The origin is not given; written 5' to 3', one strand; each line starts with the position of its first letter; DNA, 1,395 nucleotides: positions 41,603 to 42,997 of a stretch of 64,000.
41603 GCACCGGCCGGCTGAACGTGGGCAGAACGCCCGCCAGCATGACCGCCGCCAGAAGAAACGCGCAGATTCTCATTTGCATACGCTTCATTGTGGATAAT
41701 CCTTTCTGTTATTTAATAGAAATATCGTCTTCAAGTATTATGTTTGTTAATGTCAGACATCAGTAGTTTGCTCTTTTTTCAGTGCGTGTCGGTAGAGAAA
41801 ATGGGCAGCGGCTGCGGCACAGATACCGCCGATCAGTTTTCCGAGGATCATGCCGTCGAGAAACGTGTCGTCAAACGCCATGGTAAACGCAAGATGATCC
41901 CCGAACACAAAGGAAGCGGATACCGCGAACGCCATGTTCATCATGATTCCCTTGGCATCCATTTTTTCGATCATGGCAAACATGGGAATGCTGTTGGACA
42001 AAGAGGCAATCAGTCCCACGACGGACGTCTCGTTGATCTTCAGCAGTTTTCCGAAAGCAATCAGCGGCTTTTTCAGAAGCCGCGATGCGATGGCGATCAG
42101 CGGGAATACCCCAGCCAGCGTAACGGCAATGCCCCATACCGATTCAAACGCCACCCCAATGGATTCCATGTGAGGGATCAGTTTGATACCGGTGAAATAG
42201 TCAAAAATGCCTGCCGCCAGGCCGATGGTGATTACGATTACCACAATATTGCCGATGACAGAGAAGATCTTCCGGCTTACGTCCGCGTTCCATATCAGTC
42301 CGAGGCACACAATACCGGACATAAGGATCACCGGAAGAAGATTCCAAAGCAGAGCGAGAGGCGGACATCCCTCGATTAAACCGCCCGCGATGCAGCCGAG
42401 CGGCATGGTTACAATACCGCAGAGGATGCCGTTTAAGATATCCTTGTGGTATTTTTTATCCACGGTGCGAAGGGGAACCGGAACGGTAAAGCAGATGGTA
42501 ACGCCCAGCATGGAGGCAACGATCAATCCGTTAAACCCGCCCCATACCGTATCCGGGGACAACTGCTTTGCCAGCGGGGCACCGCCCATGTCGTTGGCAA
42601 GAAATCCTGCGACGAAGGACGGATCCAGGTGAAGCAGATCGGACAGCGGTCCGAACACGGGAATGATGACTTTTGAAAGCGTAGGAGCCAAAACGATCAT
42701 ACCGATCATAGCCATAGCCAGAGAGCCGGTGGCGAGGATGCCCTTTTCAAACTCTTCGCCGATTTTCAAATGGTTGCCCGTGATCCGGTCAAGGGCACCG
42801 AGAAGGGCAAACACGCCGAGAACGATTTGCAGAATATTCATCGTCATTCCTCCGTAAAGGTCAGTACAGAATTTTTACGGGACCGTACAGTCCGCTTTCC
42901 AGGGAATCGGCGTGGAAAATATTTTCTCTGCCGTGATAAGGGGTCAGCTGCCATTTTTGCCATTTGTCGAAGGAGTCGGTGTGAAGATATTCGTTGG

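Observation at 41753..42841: EutH-family permease embedded in a glycan-degradation operon with no eut genes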

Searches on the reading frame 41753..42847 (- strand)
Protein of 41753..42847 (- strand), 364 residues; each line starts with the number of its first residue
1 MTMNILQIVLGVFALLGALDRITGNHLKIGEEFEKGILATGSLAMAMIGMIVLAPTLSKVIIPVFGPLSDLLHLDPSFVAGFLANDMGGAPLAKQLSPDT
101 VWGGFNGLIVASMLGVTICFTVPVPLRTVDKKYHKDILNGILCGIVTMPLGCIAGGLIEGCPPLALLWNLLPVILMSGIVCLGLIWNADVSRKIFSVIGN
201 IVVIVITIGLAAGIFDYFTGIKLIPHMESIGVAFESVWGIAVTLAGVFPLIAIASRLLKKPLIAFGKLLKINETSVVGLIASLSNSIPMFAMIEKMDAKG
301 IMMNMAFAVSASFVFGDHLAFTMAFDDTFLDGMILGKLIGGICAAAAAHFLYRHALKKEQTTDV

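Call 3: search_protein_families(library=pfam, proteins=[window:41753-42847:-])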
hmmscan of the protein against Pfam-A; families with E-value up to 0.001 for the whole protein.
window:41753-42847:- (364 aa): 1 family
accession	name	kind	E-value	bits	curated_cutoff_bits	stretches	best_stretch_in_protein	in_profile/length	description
PF04346.18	EutH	-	2.8e-108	362.7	25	1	4-350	3-350/351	Ethanolamine utilisation protein, EutH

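Call 4: search_protein_families(library=ncbifam, proteins=[window:41753-42847:-])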
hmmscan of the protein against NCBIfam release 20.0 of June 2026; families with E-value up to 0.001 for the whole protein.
window:41753-42847:- (364 aa): 4 families
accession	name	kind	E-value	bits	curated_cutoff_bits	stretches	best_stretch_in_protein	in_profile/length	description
NF011666.0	PRK15086.1-2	subfamily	3.2e-112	375.3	482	1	4-360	5-362/364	ethanolamine utilization protein EutH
NF011667.0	PRK15086.1-3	equivalog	3.8e-93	312.6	387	1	4-360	3-360/362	ethanolamine utilization protein EutH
NF011665.0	PRK15086.1-1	equivalog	6e-70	236.4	574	1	28-353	43-393/408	ethanolamine utilization protein EutH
NF011668.0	PRK15086.1-4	equivalog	1.6e-53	182.1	575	2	166-355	189-389/413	ethanolamine utilization protein EutH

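Call 9: find_homologous_proteins(query=window:41753-42847:-)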
Query window:41753-42847:- (364 aa): 4696 proteins with E <= 0.001 among 8000 candidates; the best 120 are listed.
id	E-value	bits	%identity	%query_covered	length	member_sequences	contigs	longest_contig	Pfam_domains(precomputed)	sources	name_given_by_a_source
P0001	1.1e-228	777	100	99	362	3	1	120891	PF04346.19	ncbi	-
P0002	1.7e-201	687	84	99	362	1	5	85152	PF04346.19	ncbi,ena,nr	ncbi:MAG: ethanolamine utilization protein EutH [Clostridia bacterium]|nr:ethanolamine utilization p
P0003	1.0e-185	635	78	98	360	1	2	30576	PF04346.19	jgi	-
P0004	8.5e-183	626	78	98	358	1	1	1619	PF04346.19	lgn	-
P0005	4.5e-162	557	69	99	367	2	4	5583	PF04346.19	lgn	-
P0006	5.0e-161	554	70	99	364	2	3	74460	PF04346.19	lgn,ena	-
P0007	1.1e-159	550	68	99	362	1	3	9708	PF04346.19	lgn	-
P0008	5.0e-159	547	69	99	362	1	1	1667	PF04346.19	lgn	-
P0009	2.1e-158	545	67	99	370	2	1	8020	PF04346.19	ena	-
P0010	1.3e-157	543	67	98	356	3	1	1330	PF04346.19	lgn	-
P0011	1.7e-154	533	65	99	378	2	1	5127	PF04346.19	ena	-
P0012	8.9e-154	530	66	97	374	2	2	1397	PF04346.19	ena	-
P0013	3.2e-153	528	63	99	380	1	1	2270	PF04346.19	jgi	jgi:ethanolamine transporter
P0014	7.2e-152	524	65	99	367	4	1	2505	PF04346.19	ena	-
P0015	1.4e-151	523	64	98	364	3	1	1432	PF04346.19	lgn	-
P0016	2.2e-151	522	63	97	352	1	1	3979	PF04346.19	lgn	-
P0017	2.8e-151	522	62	99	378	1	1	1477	PF04346.19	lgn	-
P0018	1.9e-150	519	63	99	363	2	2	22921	PF04346.19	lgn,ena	-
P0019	2.1e-150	519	66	99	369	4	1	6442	PF04346.19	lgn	-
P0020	6.1e-149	514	63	99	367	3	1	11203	PF04346.19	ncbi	-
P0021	3.8e-145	502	63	98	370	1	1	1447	PF04346.19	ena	-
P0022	6.4e-145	501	62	98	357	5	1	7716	PF04346.19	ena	-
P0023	1.2e-144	500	64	98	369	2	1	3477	PF04346.19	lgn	-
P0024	4.9e-144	498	63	97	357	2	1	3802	PF04346.19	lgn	-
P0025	3.1e-143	495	63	99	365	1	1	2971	PF04346.19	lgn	-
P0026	1.2e-142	494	62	98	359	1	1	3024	PF04346.19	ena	-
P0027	1.2e-142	494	62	98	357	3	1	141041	PF04346.19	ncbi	-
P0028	3.5e-142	492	60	99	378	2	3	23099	PF04346.19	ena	-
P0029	1.2e-141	490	61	98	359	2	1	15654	PF04346.19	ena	-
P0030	4.9e-140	485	61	98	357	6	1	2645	PF04346.19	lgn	-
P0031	5.5e-139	481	59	99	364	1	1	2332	PF04346.19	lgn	-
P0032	1.8e-138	480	58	98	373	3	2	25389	PF04346.19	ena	-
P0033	7.0e-137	475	59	97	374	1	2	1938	PF04346.19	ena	-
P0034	1.4e-136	474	59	98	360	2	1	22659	PF04346.19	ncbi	-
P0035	3.4e-136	472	60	98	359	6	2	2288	PF04346.19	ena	-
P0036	3.6e-136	472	62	99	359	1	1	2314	PF04346.19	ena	-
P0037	3.7e-136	472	61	99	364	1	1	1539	PF04346.19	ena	-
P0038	5.4e-136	472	61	98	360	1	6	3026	PF04346.19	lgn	-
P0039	1.6e-135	470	60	98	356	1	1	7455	PF04346.19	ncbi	-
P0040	2.5e-135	469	60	98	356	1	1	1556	PF04346.19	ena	-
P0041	4.9e-135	469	61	98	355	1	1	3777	PF04346.19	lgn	-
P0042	5.2e-135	468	61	98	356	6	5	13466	PF04346.19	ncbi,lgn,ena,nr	ncbi:MAG: ethanolamine utilization protein EutH [Clostridia bacterium]|nr:ethanolamine utilization p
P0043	7.8e-135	468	60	98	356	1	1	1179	PF04346.19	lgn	-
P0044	1.2e-134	467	60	98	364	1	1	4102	PF04346.19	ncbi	-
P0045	2.6e-134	466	60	99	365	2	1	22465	PF04346.19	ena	-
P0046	4.5e-134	465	60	98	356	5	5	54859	PF04346.19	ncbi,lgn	-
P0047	4.7e-134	465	60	98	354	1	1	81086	PF04346.19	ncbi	-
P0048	1.0e-132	461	60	98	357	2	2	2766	PF04346.19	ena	-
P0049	1.9e-132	460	59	98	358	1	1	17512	PF04346.19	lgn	-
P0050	9.4e-132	458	58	98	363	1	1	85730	PF04346.19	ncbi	-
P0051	1.7e-131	457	58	99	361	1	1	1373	PF04346.19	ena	-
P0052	3.1e-131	456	60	98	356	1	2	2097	PF04346.19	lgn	-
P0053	3.3e-131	456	58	98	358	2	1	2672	PF04346.19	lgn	-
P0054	5.0e-131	455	61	98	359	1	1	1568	PF04346.19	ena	-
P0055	6.2e-131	455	59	98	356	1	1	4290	PF04346.19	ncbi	-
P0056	2.5e-130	453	60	98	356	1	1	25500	PF04346.19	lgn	-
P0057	5.6e-129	449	57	98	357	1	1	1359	PF04346.19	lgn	-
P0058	1.1e-128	448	58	98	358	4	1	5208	PF04346.19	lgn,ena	-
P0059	1.3e-127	444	59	98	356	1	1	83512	PF04346.19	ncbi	-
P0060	3.2e-126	439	58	98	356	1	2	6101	PF04346.19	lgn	-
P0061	3.3e-126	439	57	98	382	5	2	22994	PF04346.19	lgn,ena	-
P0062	4.7e-126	439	59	99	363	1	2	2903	PF04346.19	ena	-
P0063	4.7e-126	439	58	99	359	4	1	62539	PF04346.19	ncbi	-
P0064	5.1e-126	439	58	99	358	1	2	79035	PF04346.19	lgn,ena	-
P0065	7.2e-126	438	59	98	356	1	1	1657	PF04346.19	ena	-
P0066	1.8e-125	437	58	98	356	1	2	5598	PF04346.19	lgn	-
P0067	2.2e-125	437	56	98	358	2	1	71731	PF04346.19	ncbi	-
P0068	2.6e-125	437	59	97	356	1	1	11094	PF04346.19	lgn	-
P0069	2.9e-125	436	59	99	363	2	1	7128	PF04346.19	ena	-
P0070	4.1e-125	436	59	98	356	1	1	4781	PF04346.19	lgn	-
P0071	8.0e-125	435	58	98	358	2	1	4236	PF04346.19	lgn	-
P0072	2.0e-124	434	58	98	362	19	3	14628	PF04346.19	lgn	-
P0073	3.7e-124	433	60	99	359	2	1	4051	PF04346.19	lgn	-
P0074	5.3e-124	432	57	98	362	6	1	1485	PF04346.19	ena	-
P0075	3.2e-123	430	57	99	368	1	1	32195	PF04346.19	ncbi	-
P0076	1.0e-122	428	56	97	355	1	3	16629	PF04346.19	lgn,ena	-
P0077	2.5e-122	427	57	98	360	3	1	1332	PF04346.19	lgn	-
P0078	3.0e-122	426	59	98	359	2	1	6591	PF04346.19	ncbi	-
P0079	3.8e-122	426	57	98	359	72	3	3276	PF04346.19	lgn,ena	-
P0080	3.9e-122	426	58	98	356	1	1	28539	PF04346.19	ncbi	-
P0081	8.1e-122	425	56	99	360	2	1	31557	PF04346.19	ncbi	-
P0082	1.1e-121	425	56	97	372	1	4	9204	PF04346.19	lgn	-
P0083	1.1e-121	425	58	96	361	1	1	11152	PF04346.19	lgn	-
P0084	1.8e-121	424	57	98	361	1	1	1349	PF04346.19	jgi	jgi:ethanolamine transporter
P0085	2.5e-121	423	57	99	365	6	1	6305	PF04346.19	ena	-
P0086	4.0e-121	423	59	98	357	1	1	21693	PF04346.19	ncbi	-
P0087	8.5e-121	422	58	98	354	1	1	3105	PF04346.19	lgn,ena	-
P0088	8.6e-121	422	56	96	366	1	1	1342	PF04346.19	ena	-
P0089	1.2e-120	421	57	97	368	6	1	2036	PF04346.19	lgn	-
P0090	2.0e-120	420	58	96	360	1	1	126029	PF04346.19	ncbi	-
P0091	2.6e-120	420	60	93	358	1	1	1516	PF04346.19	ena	-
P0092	3.1e-120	420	58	98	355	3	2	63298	PF04346.19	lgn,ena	-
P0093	4.7e-120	419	58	97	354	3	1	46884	PF04346.19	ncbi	-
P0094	6.3e-120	419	58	98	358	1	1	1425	PF04346.19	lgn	-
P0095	6.3e-120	419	57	96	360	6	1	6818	PF04346.19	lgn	-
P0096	9.7e-120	418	58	98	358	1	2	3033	PF04346.19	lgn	-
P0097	1.0e-119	418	57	98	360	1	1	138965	PF04346.19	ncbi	-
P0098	1.1e-119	418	56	99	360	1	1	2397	PF04346.19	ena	-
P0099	1.2e-119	418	58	98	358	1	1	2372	PF04346.19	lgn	-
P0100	1.3e-119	418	57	97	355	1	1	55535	PF04346.19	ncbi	-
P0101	2.1e-119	417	58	98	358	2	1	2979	PF04346.19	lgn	-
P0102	2.8e-119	417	57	96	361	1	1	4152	PF04346.19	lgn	-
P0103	3.1e-119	417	54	98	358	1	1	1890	PF04346.19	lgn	-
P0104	3.3e-119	416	58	97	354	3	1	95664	PF04346.19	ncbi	-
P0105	4.9e-119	416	58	98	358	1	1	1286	PF04346.19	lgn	-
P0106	5.2e-119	416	54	98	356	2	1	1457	PF04346.19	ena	-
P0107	7.3e-119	415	56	99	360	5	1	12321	PF04346.19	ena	-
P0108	8.5e-119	415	57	98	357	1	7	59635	PF04346.19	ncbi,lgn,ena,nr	ncbi:MAG: ethanolamine utilization protein EutH [Clostridia bacterium]|nr:ethanolamine utilization p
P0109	1.0e-118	415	56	99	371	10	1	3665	PF04346.19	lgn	-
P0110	2.7e-118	413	57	98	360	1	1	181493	PF04346.19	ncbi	-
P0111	6.2e-118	412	58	98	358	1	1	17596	PF04346.19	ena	-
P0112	6.6e-118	412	58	98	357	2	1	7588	PF04346.19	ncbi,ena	-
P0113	7.7e-118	412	56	98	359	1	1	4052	PF04346.19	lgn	-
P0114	1.4e-117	411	55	99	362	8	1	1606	PF04346.19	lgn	-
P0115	1.5e-117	411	56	98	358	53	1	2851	PF04346.19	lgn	-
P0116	6.3e-117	409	54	97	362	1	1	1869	PF04346.19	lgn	-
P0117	1.4e-116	408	59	93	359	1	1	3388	PF04346.19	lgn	-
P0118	1.7e-116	408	59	96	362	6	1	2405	PF04346.19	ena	-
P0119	2.7e-116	407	56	99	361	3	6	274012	PF04346.19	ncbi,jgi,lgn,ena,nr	ncbi:MAG: ethanolamine utilization protein EutH [Ruminococcaceae bacterium]|nr:ethanolamine utilizat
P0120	5.0e-116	406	55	99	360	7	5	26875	PF04346.19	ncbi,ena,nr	ncbi:MAG: ethanolamine utilization protein EutH [Clostridia bacterium]|nr:ethanolamine utilization p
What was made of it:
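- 41753..42841 (-): EutH-family (PF04346) permease CDS. 362 aa including the stop codon. About 10 TM helices arranged as two homologous halves. Call 9 (P0001, 362 aa, 100% identity).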

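Call 10: find_encoding_contigs(protein=P0001, flank=10000, max_places=3)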
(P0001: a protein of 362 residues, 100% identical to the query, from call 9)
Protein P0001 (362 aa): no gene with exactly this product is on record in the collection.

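Call 11: find_encoding_contigs(protein=P0002, flank=10000, max_places=4)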
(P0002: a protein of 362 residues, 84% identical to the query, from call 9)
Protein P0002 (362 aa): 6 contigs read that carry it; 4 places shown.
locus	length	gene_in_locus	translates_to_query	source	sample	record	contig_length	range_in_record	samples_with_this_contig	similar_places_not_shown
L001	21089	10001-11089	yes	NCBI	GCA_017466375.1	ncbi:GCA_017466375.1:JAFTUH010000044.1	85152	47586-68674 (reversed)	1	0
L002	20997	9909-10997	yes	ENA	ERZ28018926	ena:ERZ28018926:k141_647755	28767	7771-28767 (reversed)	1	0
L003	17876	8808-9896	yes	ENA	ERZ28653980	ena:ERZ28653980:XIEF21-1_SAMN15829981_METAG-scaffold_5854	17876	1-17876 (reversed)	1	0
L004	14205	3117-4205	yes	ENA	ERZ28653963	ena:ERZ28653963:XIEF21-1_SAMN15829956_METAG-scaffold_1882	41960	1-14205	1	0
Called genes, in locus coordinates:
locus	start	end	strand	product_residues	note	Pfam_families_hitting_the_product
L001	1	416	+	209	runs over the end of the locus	PF14681:UPRTase, PF00156:Pribosyltran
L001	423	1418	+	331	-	PF01479:S4 (weak), PF00849:PseudoU_synth_2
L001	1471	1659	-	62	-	PF07561:DUF1540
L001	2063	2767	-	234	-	-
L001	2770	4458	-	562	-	-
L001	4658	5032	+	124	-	PF20648:DUF6809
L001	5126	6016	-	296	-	PF10021:PARG_cat_microb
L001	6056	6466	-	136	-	PF01327:Pep_deformylase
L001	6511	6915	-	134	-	PF00583:Acetyltransf_1, PF13673:Acetyltransf_10, PF13508:Acetyltransf_7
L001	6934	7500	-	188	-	PF00583:Acetyltransf_1, PF13302:Acetyltransf_3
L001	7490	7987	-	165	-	PF01066:CDP-OH_P_transf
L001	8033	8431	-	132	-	PF00581:Rhodanese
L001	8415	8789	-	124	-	PF07739:TipAS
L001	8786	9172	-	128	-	PF00293:NUDIX, PF14815:NUDIX_4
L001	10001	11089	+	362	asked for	PF04346:EutH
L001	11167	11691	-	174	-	PF20122:DUF6512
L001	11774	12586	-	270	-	PF07883:Cupin_2 (weak), PF12833:HTH_18, PF00165:HTH_AraC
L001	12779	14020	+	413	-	PF01408:GFO_IDH_MocA, PF02894:GFO_IDH_MocA_C, PF22725:GFO_IDH_MocA_C3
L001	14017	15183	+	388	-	PF01979:Amidohydro_1, PF07969:Amidohydro_3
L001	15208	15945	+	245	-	PF01182:Glucosamine_iso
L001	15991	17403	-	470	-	-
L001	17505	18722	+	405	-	PF14253:AbiH (weak)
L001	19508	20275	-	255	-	PF00398:RrnaAD, PF02353:CMAS (faint), PF13847:Methyltransf_31 (weak), PF08241:Methyltransf_11, PF08242:Methyltransf_12, PF13649:Methyltransf_25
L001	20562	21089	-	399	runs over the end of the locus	PF01996:F420_ligase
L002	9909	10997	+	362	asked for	PF04346:EutH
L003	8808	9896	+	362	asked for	PF04346:EutH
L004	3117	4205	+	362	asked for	PF04346:EutH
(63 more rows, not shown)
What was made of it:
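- The closest non-identical orthologue (84% identity) lies beside AraC, a GFO oxidoreductase, NagA and NagB (call 11).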

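Call 12: find_encoding_contigs(protein=P0006, flank=8000, max_places=2)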
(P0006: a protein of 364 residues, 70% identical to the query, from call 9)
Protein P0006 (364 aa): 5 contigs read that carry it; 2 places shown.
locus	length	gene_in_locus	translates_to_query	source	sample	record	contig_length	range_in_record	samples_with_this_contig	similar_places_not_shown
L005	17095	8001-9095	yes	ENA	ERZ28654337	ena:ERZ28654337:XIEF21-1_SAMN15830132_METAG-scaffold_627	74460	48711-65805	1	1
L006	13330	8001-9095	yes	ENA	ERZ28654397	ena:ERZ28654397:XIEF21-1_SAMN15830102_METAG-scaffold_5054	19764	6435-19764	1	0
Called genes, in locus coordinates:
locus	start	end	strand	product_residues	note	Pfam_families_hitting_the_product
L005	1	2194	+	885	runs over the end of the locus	PF07940:Hepar_II_III_C (weak)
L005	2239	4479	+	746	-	PF02743:dCache_1 (weak), PF12833:HTH_18, PF00165:HTH_AraC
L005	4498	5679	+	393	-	PF07470:Glyco_hydro_88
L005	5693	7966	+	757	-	PF14498:Glyco_hyd_65N_2, PF22124:Glyco_hydro_95_cat, PF21307:Glyco_hydro_95_C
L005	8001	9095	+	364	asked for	PF04346:EutH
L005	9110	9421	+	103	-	PF05336:rhaM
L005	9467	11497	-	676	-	PF22124:Glyco_hydro_95_cat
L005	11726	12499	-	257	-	PF05263:DUF722 (faint), PF04542:Sigma70_r2, PF13545:HTH_Crp_2 (faint), PF01381:HTH_3 (faint), PF04545:Sigma70_r4, PF08281:Sigma70_r4_2 (weak)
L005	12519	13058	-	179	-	-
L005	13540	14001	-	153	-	PF13420:Acetyltransf_4, PF13527:Acetyltransf_9 (faint), PF00583:Acetyltransf_1, PF13673:Acetyltransf_10, PF13508:Acetyltransf_7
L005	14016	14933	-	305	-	PF02729:OTCace_N, PF00185:OTCace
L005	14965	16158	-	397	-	PF00202:Aminotran_3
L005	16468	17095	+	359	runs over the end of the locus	PF17853:GGDEF_2, PF13556:HTH_30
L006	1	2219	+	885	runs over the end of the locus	PF07940:Hepar_II_III_C (weak)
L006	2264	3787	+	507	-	PF02743:dCache_1 (weak)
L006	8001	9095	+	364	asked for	PF04346:EutH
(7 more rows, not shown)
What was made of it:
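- GH88/105-GH95-EutH-RhaM in L005 (call 12).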

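Call 13: find_encoding_contigs(protein=P0027, flank=8000, max_places=2)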
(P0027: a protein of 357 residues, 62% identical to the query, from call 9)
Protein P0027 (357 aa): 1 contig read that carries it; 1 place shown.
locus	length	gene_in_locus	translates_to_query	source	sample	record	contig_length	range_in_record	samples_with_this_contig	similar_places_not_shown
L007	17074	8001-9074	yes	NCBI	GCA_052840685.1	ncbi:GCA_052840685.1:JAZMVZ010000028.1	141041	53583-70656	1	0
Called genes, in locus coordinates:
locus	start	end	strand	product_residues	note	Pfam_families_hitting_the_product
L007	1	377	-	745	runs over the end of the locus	PF00356:LacI, PF00532:Peripla_BP_1, PF13407:Peripla_BP_4, PF13377:Peripla_BP_3 (weak), PF01547:SBP_bac_1 (weak), PF13416:SBP_bac_8, PF01547:SBP_bac_1 (weak)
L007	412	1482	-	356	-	PF03462:PCRF, PF00472:RF-1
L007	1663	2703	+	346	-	PF03054:tRNA_Me_trans, PF20259:tRNA_Me_trans_M, PF20258:tRNA_Me_trans_C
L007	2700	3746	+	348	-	PF04055:Radical_SAM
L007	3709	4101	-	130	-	-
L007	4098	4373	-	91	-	-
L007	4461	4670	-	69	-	PF05339:DUF739 (weak), PF13443:HTH_26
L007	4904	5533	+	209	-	PF12844:HTH_19, PF13560:HTH_31, PF01381:HTH_3, PF13443:HTH_26, PF00717:Peptidase_S24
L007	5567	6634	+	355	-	PF01979:Amidohydro_1, PF07969:Amidohydro_3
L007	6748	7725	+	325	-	PF02540:NAD_synthase (weak), PF01171:ATP_bind_3 (faint), PF03054:tRNA_Me_trans (faint), PF00958:GMP_synt_C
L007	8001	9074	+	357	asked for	PF04346:EutH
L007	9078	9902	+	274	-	PF02811:PHP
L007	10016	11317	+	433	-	PF00465:Fe-ADH, PF13685:Fe-ADH_2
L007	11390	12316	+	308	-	PF00781:DAGK_cat, PF19279:YegS_C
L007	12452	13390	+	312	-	PF03547:Mem_trans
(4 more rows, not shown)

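Call 14: find_encoding_contigs(protein=P0003, flank=8000, max_places=2)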
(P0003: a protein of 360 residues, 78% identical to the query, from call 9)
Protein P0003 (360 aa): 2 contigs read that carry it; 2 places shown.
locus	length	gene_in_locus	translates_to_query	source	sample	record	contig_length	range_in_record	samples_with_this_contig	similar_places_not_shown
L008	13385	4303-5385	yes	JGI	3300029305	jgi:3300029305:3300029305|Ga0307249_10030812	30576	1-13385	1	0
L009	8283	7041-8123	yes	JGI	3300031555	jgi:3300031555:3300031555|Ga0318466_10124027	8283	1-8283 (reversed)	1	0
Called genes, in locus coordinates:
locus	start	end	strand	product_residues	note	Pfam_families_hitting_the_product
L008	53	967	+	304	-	PF01156:IU_nuc_hydro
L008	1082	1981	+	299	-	-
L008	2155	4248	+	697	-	PF05592:Bac_rhamnosid (weak), PF17389:Bac_rhamnosid6H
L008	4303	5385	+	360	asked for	PF04346:EutH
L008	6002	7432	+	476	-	PF00587:tRNA-synt_2b, PF03129:HGTP_anticodon, PF09180:ProRS-C_1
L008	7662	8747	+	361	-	PF00149:Metallophos, PF12850:Metallophos_2 (weak)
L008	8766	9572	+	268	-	PF02811:PHP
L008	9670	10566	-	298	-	PF00892:EamA, PF03151:TPT, PF00892:EamA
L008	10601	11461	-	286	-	PF00198:2-oxoacid_dh (faint)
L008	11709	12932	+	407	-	-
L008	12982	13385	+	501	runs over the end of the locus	PF00295:Glyco_hydro_28, PF13229:Beta_helix (faint)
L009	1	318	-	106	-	?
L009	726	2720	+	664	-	-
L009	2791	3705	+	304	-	PF01156:IU_nuc_hydro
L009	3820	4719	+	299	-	-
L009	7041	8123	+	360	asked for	PF04346:EutH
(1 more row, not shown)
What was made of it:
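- GH78 directly upstream in L008 (call 14).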
